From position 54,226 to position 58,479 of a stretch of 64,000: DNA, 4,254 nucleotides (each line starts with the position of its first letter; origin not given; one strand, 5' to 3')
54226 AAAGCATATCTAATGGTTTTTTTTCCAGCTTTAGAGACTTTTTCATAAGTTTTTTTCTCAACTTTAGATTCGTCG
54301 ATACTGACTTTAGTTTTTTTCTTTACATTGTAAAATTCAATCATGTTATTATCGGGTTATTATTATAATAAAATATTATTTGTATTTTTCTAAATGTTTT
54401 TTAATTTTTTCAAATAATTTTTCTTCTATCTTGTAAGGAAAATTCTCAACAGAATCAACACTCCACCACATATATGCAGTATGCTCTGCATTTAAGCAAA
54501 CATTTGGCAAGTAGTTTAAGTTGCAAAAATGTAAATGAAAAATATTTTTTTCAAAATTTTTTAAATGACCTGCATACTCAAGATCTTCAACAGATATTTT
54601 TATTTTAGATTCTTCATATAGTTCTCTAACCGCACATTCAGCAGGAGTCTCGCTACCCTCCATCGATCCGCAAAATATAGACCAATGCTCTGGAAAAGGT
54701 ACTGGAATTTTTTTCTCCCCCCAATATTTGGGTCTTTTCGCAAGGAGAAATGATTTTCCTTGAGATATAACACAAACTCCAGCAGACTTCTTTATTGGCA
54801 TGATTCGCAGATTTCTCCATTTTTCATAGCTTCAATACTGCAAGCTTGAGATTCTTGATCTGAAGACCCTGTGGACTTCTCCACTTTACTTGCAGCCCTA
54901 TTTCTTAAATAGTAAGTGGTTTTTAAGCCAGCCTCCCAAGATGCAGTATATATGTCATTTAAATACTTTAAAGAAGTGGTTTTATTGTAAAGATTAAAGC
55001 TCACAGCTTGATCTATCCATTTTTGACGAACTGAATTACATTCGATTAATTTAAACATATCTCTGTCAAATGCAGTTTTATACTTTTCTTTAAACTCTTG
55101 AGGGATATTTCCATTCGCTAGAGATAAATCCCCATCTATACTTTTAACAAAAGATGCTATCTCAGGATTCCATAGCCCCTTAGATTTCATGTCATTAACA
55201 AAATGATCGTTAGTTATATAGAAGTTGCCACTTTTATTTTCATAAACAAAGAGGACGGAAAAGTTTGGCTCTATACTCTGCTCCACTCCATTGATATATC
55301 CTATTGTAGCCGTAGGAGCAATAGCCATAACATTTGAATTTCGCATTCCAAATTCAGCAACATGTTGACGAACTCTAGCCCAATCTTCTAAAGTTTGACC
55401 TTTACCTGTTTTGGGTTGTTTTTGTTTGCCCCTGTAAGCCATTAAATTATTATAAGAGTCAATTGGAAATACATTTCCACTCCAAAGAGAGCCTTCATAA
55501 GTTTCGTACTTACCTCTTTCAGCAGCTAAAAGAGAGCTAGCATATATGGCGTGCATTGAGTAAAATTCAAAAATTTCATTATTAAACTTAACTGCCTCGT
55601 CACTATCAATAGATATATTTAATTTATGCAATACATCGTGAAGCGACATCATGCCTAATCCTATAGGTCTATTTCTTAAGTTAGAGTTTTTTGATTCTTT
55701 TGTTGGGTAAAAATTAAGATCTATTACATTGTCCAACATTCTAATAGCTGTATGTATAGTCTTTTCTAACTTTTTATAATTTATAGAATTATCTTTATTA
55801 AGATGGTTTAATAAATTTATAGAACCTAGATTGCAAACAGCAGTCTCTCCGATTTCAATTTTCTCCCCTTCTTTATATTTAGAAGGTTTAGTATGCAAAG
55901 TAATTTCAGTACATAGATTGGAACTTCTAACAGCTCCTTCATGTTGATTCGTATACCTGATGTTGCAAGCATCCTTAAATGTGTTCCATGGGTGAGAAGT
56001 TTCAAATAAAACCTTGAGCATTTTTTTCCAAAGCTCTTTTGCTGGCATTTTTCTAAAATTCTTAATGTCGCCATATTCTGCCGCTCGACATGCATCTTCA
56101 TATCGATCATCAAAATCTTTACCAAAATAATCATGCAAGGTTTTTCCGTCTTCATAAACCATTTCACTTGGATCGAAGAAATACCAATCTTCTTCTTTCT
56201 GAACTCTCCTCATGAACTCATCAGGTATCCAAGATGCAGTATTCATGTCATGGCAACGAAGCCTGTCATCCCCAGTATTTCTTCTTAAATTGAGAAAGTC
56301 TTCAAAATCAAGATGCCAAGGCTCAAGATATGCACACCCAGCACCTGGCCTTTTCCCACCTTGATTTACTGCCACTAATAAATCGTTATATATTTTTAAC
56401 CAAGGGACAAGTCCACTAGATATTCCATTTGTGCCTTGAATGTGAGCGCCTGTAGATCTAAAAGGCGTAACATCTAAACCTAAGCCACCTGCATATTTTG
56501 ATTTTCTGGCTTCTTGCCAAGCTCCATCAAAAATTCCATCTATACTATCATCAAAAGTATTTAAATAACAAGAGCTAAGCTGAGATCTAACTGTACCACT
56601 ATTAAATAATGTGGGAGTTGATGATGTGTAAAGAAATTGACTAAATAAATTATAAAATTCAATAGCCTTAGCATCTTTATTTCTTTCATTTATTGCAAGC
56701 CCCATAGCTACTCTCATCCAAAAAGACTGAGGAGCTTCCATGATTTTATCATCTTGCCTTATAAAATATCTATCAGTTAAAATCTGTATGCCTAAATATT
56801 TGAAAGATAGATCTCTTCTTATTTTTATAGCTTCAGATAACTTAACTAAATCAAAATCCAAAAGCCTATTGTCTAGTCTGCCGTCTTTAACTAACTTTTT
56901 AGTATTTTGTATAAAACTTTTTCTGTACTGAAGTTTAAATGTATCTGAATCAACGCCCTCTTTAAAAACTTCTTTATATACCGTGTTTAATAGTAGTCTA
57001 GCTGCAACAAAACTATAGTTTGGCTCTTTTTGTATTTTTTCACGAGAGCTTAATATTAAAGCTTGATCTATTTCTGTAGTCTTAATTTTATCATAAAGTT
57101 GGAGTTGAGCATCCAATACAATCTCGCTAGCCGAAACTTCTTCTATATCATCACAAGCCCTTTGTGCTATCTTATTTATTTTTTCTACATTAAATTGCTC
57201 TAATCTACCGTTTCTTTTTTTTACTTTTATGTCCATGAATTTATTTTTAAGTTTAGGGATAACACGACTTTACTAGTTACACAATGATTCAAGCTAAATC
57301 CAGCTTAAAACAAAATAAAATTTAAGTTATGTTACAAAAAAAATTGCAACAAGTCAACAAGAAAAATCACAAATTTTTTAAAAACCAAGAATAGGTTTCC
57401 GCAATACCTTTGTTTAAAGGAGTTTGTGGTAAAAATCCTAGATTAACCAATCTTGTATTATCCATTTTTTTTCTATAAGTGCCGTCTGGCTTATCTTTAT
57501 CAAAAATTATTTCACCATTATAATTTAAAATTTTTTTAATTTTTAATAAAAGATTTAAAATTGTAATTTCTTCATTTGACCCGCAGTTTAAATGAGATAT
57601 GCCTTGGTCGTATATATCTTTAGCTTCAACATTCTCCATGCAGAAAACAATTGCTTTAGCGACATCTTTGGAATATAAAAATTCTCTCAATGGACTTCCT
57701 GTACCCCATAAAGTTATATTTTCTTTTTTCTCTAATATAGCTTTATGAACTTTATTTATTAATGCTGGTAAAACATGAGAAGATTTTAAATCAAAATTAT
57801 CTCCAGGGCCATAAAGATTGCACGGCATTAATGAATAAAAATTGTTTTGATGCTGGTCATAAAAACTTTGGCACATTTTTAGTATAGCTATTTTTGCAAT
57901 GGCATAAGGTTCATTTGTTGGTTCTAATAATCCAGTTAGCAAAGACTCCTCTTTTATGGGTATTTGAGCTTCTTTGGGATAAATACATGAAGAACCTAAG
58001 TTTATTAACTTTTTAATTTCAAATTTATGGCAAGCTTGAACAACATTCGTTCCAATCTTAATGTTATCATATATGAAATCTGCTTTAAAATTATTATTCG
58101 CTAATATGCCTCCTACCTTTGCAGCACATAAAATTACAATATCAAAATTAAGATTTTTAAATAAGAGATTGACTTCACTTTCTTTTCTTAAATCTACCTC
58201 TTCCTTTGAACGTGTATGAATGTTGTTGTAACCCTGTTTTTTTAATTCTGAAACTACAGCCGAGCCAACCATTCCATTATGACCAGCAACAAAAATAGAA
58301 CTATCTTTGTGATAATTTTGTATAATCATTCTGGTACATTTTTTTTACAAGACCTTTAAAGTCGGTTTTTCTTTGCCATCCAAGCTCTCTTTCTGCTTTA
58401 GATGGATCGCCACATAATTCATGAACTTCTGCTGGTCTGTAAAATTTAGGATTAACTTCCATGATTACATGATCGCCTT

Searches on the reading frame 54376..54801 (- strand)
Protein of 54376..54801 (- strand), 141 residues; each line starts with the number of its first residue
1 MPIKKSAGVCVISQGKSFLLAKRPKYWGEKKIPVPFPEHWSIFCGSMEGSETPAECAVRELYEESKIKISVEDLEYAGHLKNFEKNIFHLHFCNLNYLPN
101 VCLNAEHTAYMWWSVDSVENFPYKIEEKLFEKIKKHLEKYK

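Call 31: search_protein_families(library=pfam, proteins=[window:54376-54801:-], max_evalue=0.001)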
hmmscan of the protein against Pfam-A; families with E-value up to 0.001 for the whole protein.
window:54376-54801:- (141 aa): 1 family
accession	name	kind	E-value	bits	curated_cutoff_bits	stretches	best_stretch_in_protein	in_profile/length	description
PF00293.34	NUDIX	-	2e-15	57.4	21.1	1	5-121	4-121/134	NUDIX domain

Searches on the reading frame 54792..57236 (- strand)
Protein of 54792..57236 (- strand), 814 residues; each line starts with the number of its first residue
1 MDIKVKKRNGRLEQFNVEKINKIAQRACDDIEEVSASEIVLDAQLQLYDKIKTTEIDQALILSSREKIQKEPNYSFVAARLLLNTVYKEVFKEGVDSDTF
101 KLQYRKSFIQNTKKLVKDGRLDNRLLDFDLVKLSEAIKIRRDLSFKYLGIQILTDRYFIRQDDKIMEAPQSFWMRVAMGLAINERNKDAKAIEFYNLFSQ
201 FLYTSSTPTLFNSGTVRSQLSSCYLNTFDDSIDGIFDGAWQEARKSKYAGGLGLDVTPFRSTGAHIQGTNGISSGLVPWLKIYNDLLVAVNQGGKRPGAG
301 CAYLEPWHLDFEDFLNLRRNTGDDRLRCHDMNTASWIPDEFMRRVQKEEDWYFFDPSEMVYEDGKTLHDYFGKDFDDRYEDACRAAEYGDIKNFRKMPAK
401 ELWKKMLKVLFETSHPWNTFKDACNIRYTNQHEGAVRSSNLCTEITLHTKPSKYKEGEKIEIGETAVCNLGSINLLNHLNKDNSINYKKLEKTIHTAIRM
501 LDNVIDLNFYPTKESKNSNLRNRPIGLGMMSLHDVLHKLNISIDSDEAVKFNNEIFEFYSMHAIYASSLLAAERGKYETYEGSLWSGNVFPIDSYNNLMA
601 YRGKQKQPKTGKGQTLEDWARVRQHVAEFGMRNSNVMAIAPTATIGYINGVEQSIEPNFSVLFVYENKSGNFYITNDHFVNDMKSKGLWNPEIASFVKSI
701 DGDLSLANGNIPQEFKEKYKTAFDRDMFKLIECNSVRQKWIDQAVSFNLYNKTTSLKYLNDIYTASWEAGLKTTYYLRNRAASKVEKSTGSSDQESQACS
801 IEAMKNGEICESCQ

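Call 9: search_protein_families(library=phrogs, proteins=[window:54792-57236:-], max_evalue=0.00001)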
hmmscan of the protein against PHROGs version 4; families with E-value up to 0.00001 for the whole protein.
window:54792-57236:- (814 aa): 10 families
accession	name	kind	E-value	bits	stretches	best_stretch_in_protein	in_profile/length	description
phrog_84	-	DNA, RNA and nucleotide metabolism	1.1e-229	766.2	1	1-804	61-799/975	ribonucleoside-diphosphate reductase large subunit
phrog_3987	-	DNA, RNA and nucleotide metabolism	5.1e-109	365.9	1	2-480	3-462/467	ribonucleotide reductase large subunit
phrog_3844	-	moron, auxiliary metabolic gene and host takeover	9.2e-84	282.9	1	307-813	3-449/451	NrdA-like aerobic NDP reductase large subunit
phrog_22953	-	DNA, RNA and nucleotide metabolism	2.1e-36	126.8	1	257-442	5-201/201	ribonucleotide reductase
phrog_6132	-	DNA, RNA and nucleotide metabolism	4e-25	90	1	136-294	131-289/530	ribonucleotide reductase large subunit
phrog_30939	-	DNA, RNA and nucleotide metabolism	1.3e-24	87.2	2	194-321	472-597/977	ribonucleotide reductase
phrog_367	-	DNA, RNA and nucleotide metabolism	4.7e-11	42.6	1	286-769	272-641/701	ribonucleotide reductase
phrog_12229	-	DNA, RNA and nucleotide metabolism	1.1e-09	38.2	1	193-296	49-151/577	ribonucleotide reductase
phrog_33412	-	unknown function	1.1e-07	32.7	1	677-784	19-127/140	-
phrog_36555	-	DNA, RNA and nucleotide metabolism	9.6e-06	26.5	0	619-674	3-58/172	ribonucleotide reductase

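Call 31: search_protein_families(library=pfam, proteins=[window:54792-57236:-], max_evalue=0.001)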
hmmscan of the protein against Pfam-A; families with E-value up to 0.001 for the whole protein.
window:54792-57236:- (814 aa): 3 families
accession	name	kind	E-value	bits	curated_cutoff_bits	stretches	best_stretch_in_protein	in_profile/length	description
PF02867.20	Ribonuc_red_lgC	-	7.4e-173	576.4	23.9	1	221-777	1-523/523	Ribonucleotide reductase, barrel domain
PF00317.26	Ribonuc_red_lgN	-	1.8e-22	79.6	28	1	144-217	2-76/77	Ribonucleotide reductase, all-alpha domain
PF03477.21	ATP-cone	-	1.3e-09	38.8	25.8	1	3-87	1-86/88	ATP cone domain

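Call 32: search_solved_structures(query=window:54792-57236:-, max_evalue=1e-20)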
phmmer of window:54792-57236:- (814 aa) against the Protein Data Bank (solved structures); distinct sequences matched with E-value up to 1e-20: 31.
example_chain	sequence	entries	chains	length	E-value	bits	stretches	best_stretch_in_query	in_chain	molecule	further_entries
5im3_A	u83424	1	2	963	7.2e-238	794.8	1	3-792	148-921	Ribonucleoside-diphosphate reductase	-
5d1y_A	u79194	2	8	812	1.2e-138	466.7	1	5-785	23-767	Ribonucleoside-diphosphate reductase large subunit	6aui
3hnc_A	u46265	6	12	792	1.4e-138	466.4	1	5-785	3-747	Ribonucleoside-diphosphate reductase large subunit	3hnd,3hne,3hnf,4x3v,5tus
7agj_A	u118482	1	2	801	4.5e-130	438.3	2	3-357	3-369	Ribonucleoside-diphosphate reductase subunit alpha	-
2wgh_A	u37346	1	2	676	2.1e-129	436.1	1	76-781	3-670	RIBONUCLEOSIDE-DIPHOSPHATE REDUCTASE LARGE SUBUNIT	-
6l3r_A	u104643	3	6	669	1.5e-128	433.3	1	76-780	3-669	Ribonucleoside-diphosphate reductase large subunit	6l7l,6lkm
1zyz_A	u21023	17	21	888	1.7e-128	433.1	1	5-789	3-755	Ribonucleoside-diphosphate reductase large chain 1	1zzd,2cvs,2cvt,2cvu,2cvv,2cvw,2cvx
3s8a_A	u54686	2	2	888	8.8e-128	430.7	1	5-789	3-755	Ribonucleoside-diphosphate reductase large chain 1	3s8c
3tb9_A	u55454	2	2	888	1e-127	430.5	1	5-789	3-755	Ribonucleoside-diphosphate reductase large chain 1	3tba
6cgl_A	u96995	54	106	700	8.8e-67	229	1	157-659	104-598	Ribonucleoside-diphosphate reductase | Ribonucleoside-diphosphate reductase subunit alpha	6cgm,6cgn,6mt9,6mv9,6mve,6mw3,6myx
7mdi_A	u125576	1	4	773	6.1e-66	226.2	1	2-671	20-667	Ribonucleoside-diphosphate reductase subunit alpha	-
8vhp_A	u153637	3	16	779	6.7e-65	222.8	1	3-670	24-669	Ribonucleoside-diphosphate reductase 1 subunit alpha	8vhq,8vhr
4r1r_A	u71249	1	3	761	7.4e-65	222.6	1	3-670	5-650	RIBONUCLEOTIDE REDUCTASE R1 PROTEIN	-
2r1r_A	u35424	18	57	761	1e-64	222.2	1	3-670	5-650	RIBONUCLEOTIDE REDUCTASE R1 PROTEIN | RIBONUCLEOSIDE-DIPHOSPHATE REDUCTASE 1 SUBUNIT ALPHA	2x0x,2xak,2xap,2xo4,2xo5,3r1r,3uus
8vhu_A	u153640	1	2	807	1.6e-64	221.5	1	3-670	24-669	Fusion protein of Ribonucleoside-diphosphate reductase 1 subunits alpha and beta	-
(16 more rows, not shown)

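Call 75: search_protein_families(library=ncbifam, proteins=[window:54792-57236:-], max_evalue=1e-10)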
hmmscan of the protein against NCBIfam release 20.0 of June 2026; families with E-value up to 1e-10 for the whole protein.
window:54792-57236:- (814 aa): 20 families
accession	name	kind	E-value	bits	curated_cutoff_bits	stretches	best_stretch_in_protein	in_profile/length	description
NF005544.0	PRK07207.1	equivalog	3.2e-303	1008.3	965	1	2-794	148-925/965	ribonucleoside-diphosphate reductase subunit alpha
NF009029.0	PRK12365.1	equivalog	5.9e-250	832.3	1350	1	4-789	237-1003/1046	ribonucleoside-diphosphate reductase subunit alpha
NF005101.0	PRK06539.1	equivalog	2.5e-204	680.7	988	1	1-797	1-778/822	ribonucleoside-diphosphate reductase subunit alpha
TIGR02506.1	NrdE_NrdA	equivalog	1.6e-193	644.6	341.05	1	147-779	1-615/616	ribonucleoside-diphosphate reductase subunit alpha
NF006279.0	PRK08447.1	equivalog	2.1e-192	641.6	1082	3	3-455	2-439/789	ribonucleoside-diphosphate reductase subunit alpha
NF006665.0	PRK09209.1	equivalog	2.9e-147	492.1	1057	2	3-670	10-669/761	ribonucleoside-diphosphate reductase subunit alpha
NF005483.0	PRK07088.1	equivalog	2.4e-145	485.6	1214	2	1-672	1-674/764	ribonucleoside-diphosphate reductase subunit alpha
NF009028.0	PRK12364.1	equivalog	8.6e-132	440.8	1377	1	17-669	107-750/842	ribonucleoside-diphosphate reductase subunit alpha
TIGR02504.1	NrdJ_Z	equivalog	1.2e-104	351.1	399.95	1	151-773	3-592/606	adenosylcobalamin-dependent ribonucleoside-diphosphate reductase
NF006577.0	PRK09102.1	equivalog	8.7e-95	318.2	620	3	141-359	21-229/604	ribonucleoside-diphosphate reductase subunit alpha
NF006417.0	PRK08665.1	equivalog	3.8e-93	313.1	961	1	147-799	14-585/759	vitamin B12-dependent ribonucleotide reductase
TIGR04170.1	RNR_1b_NrdE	exception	2.2e-90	303.9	750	1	111-674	48-606/698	class 1b ribonucleoside-diphosphate reductase subunit alpha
NF006578.0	PRK09103.1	equivalog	4.6e-89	299.4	813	1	2-672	4-652/761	class 1a ribonucleoside-diphosphate reductase subunit alpha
NF005010.0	PRK06406.1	subfamily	7.1e-71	239.5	1125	3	389-587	383-565/771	vitamin B12-dependent ribonucleotide reductase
NF005122.0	PRK06556.1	equivalog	2.2e-49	168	859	1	195-804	133-723/960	vitamin B12-dependent ribonucleotide reductase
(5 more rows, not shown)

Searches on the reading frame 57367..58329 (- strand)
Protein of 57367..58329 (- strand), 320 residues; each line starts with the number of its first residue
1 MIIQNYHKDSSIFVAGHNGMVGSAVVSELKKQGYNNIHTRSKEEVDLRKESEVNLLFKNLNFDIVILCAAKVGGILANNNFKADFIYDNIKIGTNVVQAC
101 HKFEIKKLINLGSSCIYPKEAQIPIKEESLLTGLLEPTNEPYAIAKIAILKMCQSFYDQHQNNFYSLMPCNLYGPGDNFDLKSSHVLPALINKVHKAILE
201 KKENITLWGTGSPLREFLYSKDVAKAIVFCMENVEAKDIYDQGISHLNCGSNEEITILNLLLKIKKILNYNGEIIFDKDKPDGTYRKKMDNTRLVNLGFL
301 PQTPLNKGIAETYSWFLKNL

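Call 31: search_protein_families(library=pfam, proteins=[window:57367-58329:-], max_evalue=0.001)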
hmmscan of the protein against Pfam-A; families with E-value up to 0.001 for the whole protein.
window:57367-58329:- (320 aa): 4 families
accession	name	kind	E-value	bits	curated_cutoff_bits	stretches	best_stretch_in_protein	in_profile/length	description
PF01370.27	Epimerase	-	3.9e-61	206.9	20.9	1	12-239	1-233/240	NAD dependent epimerase/dehydratase family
PF16363.11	GDP_Man_Dehyd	-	4.2e-15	56.5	27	1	43-281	57-300/332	GDP-mannose 4,6 dehydratase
PF04321.23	RmlD_sub_bind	-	1.5e-08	34.6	27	1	12-127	3-115/287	RmlD substrate binding domain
PF01073.25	3Beta_HSD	-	1.8e-06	27.6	22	1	32-235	39-233/280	3-beta hydroxysteroid dehydrogenase/isomerase family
